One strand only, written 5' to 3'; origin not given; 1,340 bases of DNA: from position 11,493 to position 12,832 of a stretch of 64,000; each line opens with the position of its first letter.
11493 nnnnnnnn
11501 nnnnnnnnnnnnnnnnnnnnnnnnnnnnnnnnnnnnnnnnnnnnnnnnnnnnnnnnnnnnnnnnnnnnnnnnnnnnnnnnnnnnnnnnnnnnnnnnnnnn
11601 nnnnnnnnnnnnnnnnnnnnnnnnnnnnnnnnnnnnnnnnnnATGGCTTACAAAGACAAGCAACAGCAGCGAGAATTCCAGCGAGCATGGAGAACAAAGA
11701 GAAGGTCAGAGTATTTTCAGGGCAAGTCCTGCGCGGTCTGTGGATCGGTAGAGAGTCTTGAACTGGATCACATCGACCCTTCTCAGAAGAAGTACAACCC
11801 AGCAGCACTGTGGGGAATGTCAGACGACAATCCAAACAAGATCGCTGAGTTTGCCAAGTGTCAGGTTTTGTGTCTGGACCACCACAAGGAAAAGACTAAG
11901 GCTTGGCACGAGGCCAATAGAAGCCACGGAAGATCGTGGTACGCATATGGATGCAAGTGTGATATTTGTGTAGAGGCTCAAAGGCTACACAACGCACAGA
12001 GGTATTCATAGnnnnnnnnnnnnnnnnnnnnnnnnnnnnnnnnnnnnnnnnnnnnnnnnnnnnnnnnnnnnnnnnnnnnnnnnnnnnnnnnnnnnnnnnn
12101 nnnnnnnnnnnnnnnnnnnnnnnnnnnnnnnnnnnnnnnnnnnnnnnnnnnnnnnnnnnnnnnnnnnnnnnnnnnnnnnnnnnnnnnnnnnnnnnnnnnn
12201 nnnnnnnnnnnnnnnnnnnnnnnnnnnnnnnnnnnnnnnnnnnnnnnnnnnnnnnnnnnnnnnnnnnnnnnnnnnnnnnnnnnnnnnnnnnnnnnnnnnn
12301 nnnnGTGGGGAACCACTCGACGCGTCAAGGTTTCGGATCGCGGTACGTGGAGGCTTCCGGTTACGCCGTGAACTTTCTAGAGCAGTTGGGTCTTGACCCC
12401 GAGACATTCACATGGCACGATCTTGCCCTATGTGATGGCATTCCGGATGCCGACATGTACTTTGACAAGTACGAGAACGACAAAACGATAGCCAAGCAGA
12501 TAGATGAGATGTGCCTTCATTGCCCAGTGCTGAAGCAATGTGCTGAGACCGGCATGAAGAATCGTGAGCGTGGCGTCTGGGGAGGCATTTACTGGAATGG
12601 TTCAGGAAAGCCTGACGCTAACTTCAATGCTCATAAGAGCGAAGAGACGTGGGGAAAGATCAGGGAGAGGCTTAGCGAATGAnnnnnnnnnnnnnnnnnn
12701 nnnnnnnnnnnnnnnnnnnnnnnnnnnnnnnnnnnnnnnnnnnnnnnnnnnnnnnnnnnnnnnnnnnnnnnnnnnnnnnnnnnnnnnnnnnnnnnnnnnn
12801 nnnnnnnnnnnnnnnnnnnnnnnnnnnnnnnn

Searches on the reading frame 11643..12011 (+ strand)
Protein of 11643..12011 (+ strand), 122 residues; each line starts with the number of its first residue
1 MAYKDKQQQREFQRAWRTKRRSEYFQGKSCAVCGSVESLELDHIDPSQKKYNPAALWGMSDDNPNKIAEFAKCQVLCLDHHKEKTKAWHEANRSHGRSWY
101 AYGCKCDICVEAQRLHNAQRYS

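Call 79: search_protein_families(library=pfam, proteins=[window:11643-12011:+], max_evalue=0.001)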
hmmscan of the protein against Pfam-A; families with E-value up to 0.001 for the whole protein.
window:11643-12011:+ (122 aa): 1 family
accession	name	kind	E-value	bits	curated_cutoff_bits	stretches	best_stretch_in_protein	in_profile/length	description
PF22109.2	Zn_ribbon_tTFIIB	-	0.00058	20.1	28.6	1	25-43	7-25/40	Transcription factor IIB, zinc ribbon, Trypanosome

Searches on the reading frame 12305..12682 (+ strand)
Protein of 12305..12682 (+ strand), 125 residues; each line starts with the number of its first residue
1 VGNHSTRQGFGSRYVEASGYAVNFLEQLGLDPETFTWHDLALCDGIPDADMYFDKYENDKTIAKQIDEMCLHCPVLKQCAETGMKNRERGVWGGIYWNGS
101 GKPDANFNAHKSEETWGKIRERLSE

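Call 79: search_protein_families(library=pfam, proteins=[window:12305-12682:+], max_evalue=0.001)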
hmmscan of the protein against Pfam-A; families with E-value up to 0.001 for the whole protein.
window:12305-12682:+ (125 aa): 1 family
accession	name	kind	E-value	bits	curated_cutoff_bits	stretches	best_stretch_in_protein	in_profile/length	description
PF02467.21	Whib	-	9.4e-11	42.6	23.6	1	37-95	1-57/65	Transcription factor WhiB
